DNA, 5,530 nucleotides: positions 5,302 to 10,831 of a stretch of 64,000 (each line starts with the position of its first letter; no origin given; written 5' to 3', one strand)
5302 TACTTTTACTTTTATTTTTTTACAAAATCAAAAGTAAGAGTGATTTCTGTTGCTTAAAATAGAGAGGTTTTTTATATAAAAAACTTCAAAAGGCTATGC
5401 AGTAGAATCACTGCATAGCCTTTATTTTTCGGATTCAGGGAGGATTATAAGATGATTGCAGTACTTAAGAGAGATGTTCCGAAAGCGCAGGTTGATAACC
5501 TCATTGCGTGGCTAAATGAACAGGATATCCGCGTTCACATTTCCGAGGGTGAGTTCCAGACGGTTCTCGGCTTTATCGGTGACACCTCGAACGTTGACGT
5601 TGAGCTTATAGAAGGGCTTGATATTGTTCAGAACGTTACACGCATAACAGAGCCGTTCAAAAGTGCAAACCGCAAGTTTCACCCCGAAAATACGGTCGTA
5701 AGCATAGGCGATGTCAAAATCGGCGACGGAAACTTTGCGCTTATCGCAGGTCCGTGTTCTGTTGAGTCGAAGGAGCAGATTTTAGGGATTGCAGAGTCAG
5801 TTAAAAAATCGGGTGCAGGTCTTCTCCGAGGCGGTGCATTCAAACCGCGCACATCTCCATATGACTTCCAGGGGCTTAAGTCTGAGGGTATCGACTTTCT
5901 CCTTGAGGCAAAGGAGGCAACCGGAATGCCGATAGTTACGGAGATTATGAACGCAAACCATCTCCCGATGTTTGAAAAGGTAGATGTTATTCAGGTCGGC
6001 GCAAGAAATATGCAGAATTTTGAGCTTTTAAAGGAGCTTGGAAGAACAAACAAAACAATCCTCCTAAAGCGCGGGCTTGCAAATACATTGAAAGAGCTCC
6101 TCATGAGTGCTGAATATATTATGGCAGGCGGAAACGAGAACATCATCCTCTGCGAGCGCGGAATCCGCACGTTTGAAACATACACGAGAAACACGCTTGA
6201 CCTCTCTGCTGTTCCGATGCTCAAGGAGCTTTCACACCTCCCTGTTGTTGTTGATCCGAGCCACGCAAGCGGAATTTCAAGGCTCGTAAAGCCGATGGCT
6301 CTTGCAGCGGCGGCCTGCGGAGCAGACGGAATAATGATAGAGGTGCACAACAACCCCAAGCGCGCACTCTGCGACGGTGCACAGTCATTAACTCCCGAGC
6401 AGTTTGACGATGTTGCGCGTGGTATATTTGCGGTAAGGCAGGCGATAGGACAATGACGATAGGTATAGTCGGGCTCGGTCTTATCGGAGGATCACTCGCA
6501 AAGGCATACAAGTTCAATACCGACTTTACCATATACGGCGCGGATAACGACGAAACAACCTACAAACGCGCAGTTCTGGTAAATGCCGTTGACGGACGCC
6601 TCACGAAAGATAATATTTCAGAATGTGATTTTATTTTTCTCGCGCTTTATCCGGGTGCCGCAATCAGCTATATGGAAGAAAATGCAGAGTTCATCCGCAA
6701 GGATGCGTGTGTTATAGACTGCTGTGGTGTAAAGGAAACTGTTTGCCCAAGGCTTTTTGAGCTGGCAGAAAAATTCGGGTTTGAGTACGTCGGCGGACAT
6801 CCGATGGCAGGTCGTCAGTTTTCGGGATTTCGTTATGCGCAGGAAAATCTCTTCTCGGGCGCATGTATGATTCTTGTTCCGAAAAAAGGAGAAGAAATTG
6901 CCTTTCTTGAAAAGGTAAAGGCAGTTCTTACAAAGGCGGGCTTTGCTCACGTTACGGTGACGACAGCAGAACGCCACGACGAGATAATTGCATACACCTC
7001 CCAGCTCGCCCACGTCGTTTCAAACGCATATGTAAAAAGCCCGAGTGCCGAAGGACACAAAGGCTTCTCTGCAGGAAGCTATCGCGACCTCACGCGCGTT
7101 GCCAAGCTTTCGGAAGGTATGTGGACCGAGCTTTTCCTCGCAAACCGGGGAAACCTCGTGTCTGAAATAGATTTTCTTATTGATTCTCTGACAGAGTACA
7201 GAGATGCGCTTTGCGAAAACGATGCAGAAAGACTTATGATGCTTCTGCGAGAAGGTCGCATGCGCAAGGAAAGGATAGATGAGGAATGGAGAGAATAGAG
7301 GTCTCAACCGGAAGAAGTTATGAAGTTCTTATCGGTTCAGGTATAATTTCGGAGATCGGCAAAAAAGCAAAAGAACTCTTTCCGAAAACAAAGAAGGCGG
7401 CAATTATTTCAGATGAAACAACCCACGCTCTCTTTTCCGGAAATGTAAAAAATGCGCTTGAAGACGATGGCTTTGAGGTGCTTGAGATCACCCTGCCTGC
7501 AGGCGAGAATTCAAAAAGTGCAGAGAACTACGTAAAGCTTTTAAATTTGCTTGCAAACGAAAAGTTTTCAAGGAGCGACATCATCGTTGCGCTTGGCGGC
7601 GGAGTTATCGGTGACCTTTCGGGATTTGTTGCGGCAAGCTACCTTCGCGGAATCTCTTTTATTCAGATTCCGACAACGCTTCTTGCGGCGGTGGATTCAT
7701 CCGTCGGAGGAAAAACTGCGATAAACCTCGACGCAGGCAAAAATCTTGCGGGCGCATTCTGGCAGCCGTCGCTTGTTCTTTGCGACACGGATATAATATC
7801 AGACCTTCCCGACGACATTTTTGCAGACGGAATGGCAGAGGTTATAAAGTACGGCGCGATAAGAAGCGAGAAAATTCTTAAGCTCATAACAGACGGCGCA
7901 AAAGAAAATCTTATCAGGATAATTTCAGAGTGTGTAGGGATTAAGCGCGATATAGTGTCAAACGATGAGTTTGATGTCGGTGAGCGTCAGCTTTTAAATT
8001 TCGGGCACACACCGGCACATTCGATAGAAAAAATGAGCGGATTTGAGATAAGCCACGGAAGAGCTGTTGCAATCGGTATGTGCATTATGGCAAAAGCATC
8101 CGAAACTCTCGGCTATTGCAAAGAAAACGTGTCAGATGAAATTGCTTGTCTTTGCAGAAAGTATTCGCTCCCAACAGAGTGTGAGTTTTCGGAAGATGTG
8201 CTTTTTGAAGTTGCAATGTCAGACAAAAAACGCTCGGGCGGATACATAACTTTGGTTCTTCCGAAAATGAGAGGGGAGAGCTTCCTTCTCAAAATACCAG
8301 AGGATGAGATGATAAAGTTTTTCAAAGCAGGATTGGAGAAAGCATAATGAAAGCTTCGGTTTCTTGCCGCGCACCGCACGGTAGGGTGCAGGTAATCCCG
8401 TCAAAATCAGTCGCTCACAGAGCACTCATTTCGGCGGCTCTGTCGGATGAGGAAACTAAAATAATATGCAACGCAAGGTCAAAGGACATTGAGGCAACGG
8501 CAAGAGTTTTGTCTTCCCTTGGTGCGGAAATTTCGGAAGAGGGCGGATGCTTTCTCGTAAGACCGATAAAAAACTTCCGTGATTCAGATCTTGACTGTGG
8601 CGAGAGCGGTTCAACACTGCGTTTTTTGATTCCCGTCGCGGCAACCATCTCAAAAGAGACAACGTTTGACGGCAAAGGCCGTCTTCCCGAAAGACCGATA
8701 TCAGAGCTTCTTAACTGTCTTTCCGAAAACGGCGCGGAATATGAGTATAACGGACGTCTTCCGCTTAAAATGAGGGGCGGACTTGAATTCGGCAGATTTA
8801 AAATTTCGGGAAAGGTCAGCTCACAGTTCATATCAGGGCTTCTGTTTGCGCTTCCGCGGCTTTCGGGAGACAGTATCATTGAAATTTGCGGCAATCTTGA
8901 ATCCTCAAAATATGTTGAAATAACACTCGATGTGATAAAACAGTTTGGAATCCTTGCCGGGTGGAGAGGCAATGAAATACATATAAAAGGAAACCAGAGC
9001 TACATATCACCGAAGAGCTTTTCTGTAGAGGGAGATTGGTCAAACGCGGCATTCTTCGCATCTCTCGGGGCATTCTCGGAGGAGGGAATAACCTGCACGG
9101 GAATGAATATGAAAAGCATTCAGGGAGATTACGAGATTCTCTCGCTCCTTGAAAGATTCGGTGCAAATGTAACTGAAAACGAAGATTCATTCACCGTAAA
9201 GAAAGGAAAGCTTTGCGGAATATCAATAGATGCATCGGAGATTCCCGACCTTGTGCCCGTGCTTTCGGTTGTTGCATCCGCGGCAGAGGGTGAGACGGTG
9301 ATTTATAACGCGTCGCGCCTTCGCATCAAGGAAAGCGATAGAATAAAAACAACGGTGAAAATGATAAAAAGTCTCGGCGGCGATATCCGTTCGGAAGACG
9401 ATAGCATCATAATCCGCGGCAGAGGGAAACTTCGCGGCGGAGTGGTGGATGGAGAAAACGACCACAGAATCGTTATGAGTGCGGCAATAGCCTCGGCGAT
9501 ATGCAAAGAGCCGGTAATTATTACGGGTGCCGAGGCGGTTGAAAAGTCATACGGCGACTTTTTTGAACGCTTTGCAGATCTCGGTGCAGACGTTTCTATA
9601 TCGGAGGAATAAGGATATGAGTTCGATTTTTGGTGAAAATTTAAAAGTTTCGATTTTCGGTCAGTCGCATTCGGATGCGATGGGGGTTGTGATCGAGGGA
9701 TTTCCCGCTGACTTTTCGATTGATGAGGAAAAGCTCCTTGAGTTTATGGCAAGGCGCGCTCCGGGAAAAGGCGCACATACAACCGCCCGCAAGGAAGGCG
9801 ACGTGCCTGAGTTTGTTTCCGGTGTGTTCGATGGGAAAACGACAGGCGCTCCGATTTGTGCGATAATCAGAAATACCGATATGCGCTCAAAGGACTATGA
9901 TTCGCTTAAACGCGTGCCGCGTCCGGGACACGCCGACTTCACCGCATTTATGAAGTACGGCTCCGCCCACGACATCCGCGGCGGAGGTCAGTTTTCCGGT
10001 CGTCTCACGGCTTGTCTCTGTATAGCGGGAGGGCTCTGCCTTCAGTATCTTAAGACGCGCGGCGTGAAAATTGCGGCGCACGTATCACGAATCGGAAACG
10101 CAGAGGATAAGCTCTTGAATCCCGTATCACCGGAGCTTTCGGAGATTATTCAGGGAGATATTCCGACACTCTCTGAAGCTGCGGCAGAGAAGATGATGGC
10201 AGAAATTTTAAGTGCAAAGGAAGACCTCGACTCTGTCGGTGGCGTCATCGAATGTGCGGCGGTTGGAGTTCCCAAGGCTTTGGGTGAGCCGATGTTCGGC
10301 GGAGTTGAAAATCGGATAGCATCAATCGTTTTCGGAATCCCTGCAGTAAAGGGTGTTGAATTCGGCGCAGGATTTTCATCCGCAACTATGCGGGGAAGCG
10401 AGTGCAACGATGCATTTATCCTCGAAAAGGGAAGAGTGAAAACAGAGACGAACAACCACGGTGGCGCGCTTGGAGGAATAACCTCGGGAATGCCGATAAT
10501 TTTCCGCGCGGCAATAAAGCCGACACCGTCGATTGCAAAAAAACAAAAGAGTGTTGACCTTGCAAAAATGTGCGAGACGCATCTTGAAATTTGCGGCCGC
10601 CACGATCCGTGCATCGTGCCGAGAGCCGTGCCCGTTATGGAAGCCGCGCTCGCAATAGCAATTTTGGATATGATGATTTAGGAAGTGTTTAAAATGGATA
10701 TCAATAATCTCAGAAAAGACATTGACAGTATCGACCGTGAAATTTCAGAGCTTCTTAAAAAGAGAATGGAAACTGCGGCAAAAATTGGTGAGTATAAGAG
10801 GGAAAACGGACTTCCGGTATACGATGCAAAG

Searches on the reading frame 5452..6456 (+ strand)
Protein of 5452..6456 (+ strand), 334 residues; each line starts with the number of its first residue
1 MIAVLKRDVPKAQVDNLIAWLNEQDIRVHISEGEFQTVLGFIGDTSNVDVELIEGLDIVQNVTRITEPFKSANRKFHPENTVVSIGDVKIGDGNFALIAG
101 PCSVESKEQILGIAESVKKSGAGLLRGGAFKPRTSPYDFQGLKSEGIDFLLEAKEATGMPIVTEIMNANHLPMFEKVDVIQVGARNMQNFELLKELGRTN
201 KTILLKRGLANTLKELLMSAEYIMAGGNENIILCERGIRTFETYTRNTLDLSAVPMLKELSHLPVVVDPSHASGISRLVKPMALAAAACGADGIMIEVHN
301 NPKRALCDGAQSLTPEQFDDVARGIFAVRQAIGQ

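Call 7: search_protein_families(library=ncbifam, proteins=[window:5452-6456:+])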
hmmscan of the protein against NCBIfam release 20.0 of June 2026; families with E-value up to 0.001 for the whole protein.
window:5452-6456:+ (334 aa): 10 families
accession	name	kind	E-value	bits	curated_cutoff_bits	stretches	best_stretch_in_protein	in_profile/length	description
NF006421.0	PRK08673.1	subfamily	1.3e-145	484.9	335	1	1-333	1-334/338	3-deoxy-7-phosphoheptulonate synthase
TIGR01361.1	DAHP_synth_Bsub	equivalog_domain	1.7e-118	394.7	267.75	1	72-323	3-255/260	3-deoxy-7-phosphoheptulonate synthase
NF009933.0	PRK13396.1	subfamily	5.1e-116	387.5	486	1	1-333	1-342/352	3-deoxy-7-phosphoheptulonate synthase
NF009239.0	PRK12595.1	equivalog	4.3e-106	354.9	279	1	73-325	97-350/360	bifunctional 3-deoxy-7-phosphoheptulonate synthase/chorismate mutase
NF041229.1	BagF_FevY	exception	5.4e-98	328.3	700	1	13-321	9-318/340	phospho-2-dehydro-3-deoxyheptonate aldolase BagF/FevY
NF003543.0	PRK05198.1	equivalog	1e-32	113.3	242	1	81-331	3-270/273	3-deoxy-8-phosphooctulonate synthase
TIGR01362.1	KDO8P_synth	equivalog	3.4e-32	111.6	314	1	94-330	2-254/258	3-deoxy-8-phosphooctulonate synthase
NF009109.0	PRK12457.1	equivalog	7.8e-18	64.7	457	1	133-328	61-268/281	3-deoxy-8-phosphooctulonate synthase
TIGR03569.1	NeuB_NnaB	equivalog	7.7e-06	25.2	399.65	1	176-333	109-259/329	N-acetylneuraminate synthase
TIGR03586.1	PseI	equivalog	6.9e-05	22.2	340.25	1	158-333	90-258/327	pseudaminic acid synthase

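Call 9: find_related_loci(query=window:5452-6456:+, collection=genome_contigs, flank=3000)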
Query window:5452-6456:+ (334 aa) in genome_contigs; peptide patterns used: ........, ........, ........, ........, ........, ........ (x = any residue, [..] = any of these).
600 stretches matched a pattern (row limit reached: there are more); 591 encode a relative of the query (tblastn E <= 1e-3); the best 80 are kept; 80 distinct loci.
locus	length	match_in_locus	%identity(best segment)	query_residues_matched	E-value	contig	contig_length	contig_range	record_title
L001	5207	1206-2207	91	1-334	0e+0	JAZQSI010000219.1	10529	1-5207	MAG: Eubacteriales bacterium isolate T1900045209_TC20190205.MAGScoT_cleanbin_000010 SGB_5344_k141_3246110, whole genome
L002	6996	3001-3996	89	1-332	0e+0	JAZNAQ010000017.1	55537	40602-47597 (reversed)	MAG: Eubacteriales bacterium isolate T1900044746_TS20190212.MAGScoT_cleanbin_000012 SGB_2120_k141_2375765, whole genome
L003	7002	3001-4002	79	1-334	0e+0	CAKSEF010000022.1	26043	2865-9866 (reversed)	MAG: uncultured Oscillospiraceae bacterium isolate REFINED_METABAT215_TOP10_CONTIGS_1500_ASSEMBLY_K77_MERGED__Hadza_MoBi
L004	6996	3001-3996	75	1-332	2e-177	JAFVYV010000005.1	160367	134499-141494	MAG: Clostridia bacterium isolate RGIG5519 Sheep_Colon.Co__c456270, whole genome shotgun sequence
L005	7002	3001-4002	77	1-334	8e-175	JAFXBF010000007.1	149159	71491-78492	MAG: Clostridia bacterium isolate RGIG6257 Sheep_Rectum-2__c126, whole genome shotgun sequence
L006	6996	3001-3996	73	1-332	1e-172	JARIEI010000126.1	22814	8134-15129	MAG: Ruminococcus sp. isolate cluster2_bin.9 k127_727418, whole genome shotgun sequence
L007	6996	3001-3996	77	1-332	2e-172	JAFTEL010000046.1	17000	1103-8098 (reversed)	MAG: Clostridia bacterium isolate RGIG3744 Goat_Rumen.Co__c952308, whole genome shotgun sequence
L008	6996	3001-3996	77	1-332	2e-172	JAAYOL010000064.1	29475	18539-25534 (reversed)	MAG: Clostridiales bacterium isolate AS21ysBPME_39 75362_AS21, whole genome shotgun sequence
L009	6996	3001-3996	74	1-332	5e-172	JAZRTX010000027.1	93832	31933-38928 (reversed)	MAG: Clostridia bacterium isolate T1900045338_YK20190027.MAGScoT_cleanbin_000011 SGB_6637_k141_1398030, whole genome sho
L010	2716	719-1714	76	1-332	0e+0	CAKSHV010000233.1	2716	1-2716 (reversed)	MAG: uncultured Clostridia bacterium isolate REFINED_METABAT215_TOP10_CONTIGS_1500_ASSEMBLY_K77_MERGED__Hadza_MoBio_hadz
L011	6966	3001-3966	79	13-334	2e-171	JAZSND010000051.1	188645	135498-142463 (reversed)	MAG: Acutalibacteraceae bacterium isolate T1900044552_TS20190018.MAGScoT_cleanbin_000015 SGB_249_k141_545677, whole geno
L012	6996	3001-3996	73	1-332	4e-171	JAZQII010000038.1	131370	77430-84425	MAG: Clostridia bacterium isolate T1900044625_TS20190091.MAGScoT_cleanbin_000022 SGB_931_k141_414279, whole genome shotg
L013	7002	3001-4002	75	1-334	6e-171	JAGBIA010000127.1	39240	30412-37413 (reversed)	MAG: Clostridia bacterium isolate RGIG9137 Water_deer_Rectum.Co__c1516784, whole genome shotgun sequence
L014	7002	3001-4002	75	1-334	1e-170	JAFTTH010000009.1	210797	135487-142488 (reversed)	MAG: Oscillospiraceae bacterium isolate RGIG4130 Roe_deer_Colon-1__c828, whole genome shotgun sequence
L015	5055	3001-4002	72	1-334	4e-172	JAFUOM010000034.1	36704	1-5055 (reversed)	MAG: Ruminococcus sp. isolate RGIG4681 Roe_deer_Rectum-5__c182710, whole genome shotgun sequence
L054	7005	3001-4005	69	1-332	1e-159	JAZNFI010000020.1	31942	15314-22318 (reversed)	MAG: Candidatus Flemingiibacterium sp. isolate T1900044714_TS20190180.MAGScoT_cleanbin_000063 SGB_1862_k141_88079, whole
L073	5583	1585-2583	70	1-333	6e-157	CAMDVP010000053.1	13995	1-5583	MAG: uncultured Clostridia bacterium isolate SRR17382103_bin.47_metaWRAP_v1.3_MAG genome assembly, contig: ERZ10544652.2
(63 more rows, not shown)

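Call 50: search_protein_families(library=pfam, proteins=[L054:4100-5188:+, L073:2579-3514:+, L073:3521-4363:+])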
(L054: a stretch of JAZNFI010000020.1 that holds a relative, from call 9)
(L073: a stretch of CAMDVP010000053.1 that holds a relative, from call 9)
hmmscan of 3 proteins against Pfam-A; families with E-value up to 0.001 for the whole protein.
L054:4100-5188:+ (362 aa): 0 families

L073:2579-3514:+ (311 aa): 5 families
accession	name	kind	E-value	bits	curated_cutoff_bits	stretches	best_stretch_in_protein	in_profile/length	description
PF13302.13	Acetyltransf_3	-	8.6e-13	49.6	25.4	1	176-288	34-136/138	Acetyltransferase (GNAT) domain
PF12680.13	SnoaL_2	-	7.1e-12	46.3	27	1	15-115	1-101/102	SnoaL-like domain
PF00583.31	Acetyltransf_1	-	4.6e-11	43.5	20.7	1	201-282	30-109/116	Acetyltransferase (GNAT) family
PF14534.12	DUF4440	-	2e-05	25.4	25.2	1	15-96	5-87/107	Domain of unknown function (DUF4440)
PF13508.13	Acetyltransf_7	-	8.3e-05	23.3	27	1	206-262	5-57/84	Acetyltransferase (GNAT) domain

L073:3521-4363:+ (280 aa): 3 families
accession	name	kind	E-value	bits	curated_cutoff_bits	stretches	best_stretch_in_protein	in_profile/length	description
PF12681.13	Glyoxalase_2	-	4.6e-31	107.7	30.1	1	30-147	2-118/118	Glyoxalase-like domain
PF00903.31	Glyoxalase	-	1.3e-06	29.2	20.6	1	32-142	5-121/121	Glyoxalase/Bleomycin resistance protein/Dioxygenase superfamily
PF12675.12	DUF3795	-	0.00019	22.3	22.6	0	189-248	2-80/83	Protein of unknown function (DUF3795)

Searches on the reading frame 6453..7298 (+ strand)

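Call 7: search_protein_families(library=ncbifam, proteins=[window:6453-7298:+])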
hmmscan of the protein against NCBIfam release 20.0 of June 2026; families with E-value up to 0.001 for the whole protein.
window:6453-7298:+ (281 aa): 19 families
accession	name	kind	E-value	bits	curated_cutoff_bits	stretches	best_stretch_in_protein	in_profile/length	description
NF006307.0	PRK08507.1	equivalog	1.9e-45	155.2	295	1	1-268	1-268/275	prephenate dehydrogenase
NF011381.1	PRK14806.1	equivalog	7.4e-43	146.8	902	1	3-274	6-283/733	bifunctional prephenate dehydrogenase/3-phosphoshikimate 1-carboxyvinyltransferase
NF005107.0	PRK06545.1-5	equivalog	3.9e-42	144.5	414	1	2-276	4-285/367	prephenate dehydrogenase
NF005650.0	PRK07417.1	equivalog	8e-36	123.8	290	1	1-271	2-274/281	prephenate/arogenate dehydrogenase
NF005694.0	PRK07502.1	equivalog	2.5e-33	115.6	409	1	3-270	9-283/310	prephenate/arogenate dehydrogenase family protein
NF005105.0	PRK06545.1-3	equivalog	7.4e-33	113.8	524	1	2-274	4-284/367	prephenate dehydrogenase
NF005106.0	PRK06545.1-4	equivalog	1.4e-32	113.4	569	1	2-272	3-280/363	prephenate dehydrogenase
NF005108.0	PRK06545.1-6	equivalog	6.6e-31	107.6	327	1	3-277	13-286/321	prephenate dehydrogenase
NF005104.0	PRK06545.1-1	equivalog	1.1e-25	90.6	713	1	4-261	6-269/366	prephenate dehydrogenase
NF005111.0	PRK06545.2-3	equivalog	1.3e-24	86.9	344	1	3-259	16-271/371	prephenate dehydrogenase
NF005112.0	PRK06545.2-4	subfamily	1.9e-22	79.8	294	1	3-277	5-278/356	prephenate dehydrogenase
NF005110.0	PRK06545.2-2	equivalog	2.8e-21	76.2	385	1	4-269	74-337/423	prephenate dehydrogenase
NF005109.0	PRK06545.2-1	equivalog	2.6e-19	69.6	397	1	5-242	6-238/361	prephenate dehydrogenase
NF006409.0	PRK08655.1-3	equivalog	2.3e-12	47.1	310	1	1-190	1-179/290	prephenate dehydrogenase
NF005113.0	PRK06545.2-5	equivalog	1.3e-11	44.1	497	1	1-141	1-136/378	prephenate dehydrogenase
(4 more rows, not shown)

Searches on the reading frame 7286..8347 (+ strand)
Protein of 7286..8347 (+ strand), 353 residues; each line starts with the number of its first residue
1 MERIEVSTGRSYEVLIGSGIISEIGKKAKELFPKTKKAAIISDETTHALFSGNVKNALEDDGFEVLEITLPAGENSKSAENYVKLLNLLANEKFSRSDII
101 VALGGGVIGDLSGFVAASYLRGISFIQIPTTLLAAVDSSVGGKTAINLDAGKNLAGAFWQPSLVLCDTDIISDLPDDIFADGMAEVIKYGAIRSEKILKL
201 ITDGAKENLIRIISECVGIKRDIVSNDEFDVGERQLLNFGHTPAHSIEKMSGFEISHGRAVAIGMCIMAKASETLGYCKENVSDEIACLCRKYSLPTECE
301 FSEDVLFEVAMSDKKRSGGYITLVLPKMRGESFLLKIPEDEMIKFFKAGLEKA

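Call 7: search_protein_families(library=ncbifam, proteins=[window:7286-8347:+])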
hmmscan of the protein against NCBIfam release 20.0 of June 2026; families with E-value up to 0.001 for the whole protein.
window:7286-8347:+ (353 aa): 10 families
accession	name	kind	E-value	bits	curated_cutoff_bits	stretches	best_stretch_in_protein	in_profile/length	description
TIGR01357.1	aroB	equivalog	4e-105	351.8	305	1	12-344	1-341/344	3-dehydroquinate synthase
TIGR04425.1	P_lya_rel_AroB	hypoth_equivalog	9.3e-68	228.8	400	1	27-341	19-335/348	AroB-related putative sugar phosphate phospholyase (cyclizing)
NF010627.0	PRK14021.1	equivalog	4.8e-65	220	565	1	10-343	187-533/542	bifunctional shikimate kinase/3-dehydroquinate synthase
NF004852.0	PRK06203.1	equivalog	1.5e-46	159.1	333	1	68-292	92-326/407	3-dehydroquinate synthase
NF010556.0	PRK13951.1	equivalog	1.4e-36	126.5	560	1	68-266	209-410/492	bifunctional shikimate kinase AroK/3-dehydroquinate synthase AroB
NF002022.0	PRK00843.1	equivalog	4.8e-15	55.4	413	1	13-193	13-180/350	NAD(P)-dependent glycerol-1-phosphate dehydrogenase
NF006941.0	PRK09423.1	subfamily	7.1e-11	41.5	336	1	15-186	12-172/367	glycerol dehydrogenase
NF053832.1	GlycoaldRedHalo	equivalog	3.2e-10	39.7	550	1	15-186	12-172/363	glycolaldehyde reductase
NF047954.1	PrpdilGlycDhGldA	equivalog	1.4e-07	31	700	1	1-186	1-172/365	bifunctional L-1,2-propanediol dehydrogenase/glycerol dehydrogenase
NF041822.1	daptide_DH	equivalog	6.9e-07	28.5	300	0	121-187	103-168/363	daptide-type RiPP biosynthesis dehydogenase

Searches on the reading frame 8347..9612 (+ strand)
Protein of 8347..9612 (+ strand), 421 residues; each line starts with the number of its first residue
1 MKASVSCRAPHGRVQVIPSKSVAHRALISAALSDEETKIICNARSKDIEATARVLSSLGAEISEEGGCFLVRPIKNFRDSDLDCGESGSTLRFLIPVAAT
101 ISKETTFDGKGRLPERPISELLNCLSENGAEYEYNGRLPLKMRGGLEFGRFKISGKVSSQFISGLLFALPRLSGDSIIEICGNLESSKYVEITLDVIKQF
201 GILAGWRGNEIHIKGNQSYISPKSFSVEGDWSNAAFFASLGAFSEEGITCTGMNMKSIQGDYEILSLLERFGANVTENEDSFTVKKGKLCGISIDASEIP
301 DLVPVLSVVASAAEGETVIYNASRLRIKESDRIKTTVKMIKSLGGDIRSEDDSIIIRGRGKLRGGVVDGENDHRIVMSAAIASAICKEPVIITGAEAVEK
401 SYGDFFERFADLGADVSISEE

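Call 7: search_protein_families(library=ncbifam, proteins=[window:8347-9612:+])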
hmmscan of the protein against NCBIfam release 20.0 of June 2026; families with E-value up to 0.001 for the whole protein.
window:8347-9612:+ (421 aa): 6 families
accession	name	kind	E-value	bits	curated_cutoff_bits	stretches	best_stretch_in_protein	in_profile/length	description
TIGR01356.1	aroA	equivalog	9.7e-113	377.1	287.25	1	12-414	1-414/415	3-phosphoshikimate 1-carboxyvinyltransferase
NF008816.0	PRK11860.1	equivalog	6.1e-67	226.2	943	1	10-412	15-435/662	bifunctional 3-phosphoshikimate 1-carboxyvinyltransferase/cytidylate kinase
NF011381.1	PRK14806.1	equivalog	1.9e-44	152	902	1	11-416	313-730/733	bifunctional prephenate dehydrogenase/3-phosphoshikimate 1-carboxyvinyltransferase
TIGR01072.1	murA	equivalog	2.1e-24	86.1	392.7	1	11-417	13-415/416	UDP-N-acetylglucosamine 1-carboxyvinyltransferase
NF006873.0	PRK09369.1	subfamily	2e-22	79.5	297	1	11-418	13-416/419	UDP-N-acetylglucosamine 1-carboxyvinyltransferase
NF009470.0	PRK12830.1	equivalog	1.7e-14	53.3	552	1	11-420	13-416/417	UDP-N-acetylglucosamine 1-carboxyvinyltransferase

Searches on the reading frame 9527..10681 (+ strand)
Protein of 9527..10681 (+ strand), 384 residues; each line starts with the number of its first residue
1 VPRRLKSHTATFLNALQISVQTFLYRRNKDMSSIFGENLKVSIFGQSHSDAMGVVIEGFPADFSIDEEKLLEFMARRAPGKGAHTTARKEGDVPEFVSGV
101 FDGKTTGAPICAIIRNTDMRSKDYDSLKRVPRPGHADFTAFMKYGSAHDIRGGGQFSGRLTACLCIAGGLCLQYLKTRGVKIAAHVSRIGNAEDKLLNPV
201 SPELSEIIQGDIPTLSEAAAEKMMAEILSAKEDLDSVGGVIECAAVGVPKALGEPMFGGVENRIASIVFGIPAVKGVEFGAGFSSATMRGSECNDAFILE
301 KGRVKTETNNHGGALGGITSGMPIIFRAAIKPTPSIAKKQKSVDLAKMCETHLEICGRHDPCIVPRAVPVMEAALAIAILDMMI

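Call 7: search_protein_families(library=ncbifam, proteins=[window:9527-10681:+])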
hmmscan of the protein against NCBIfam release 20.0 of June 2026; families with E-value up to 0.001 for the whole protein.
window:9527-10681:+ (384 aa): 3 families
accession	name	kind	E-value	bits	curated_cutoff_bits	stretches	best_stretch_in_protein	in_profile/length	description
NF003793.1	PRK05382.1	equivalog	4.2e-120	400.7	321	1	41-384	2-343/344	chorismate synthase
TIGR00033.1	aroC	equivalog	2.9e-119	398.1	212.2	1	39-384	1-345/351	chorismate synthase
NF009113.0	PRK12463.1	equivalog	8.7e-50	169.8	799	1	44-380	6-361/390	chorismate synthase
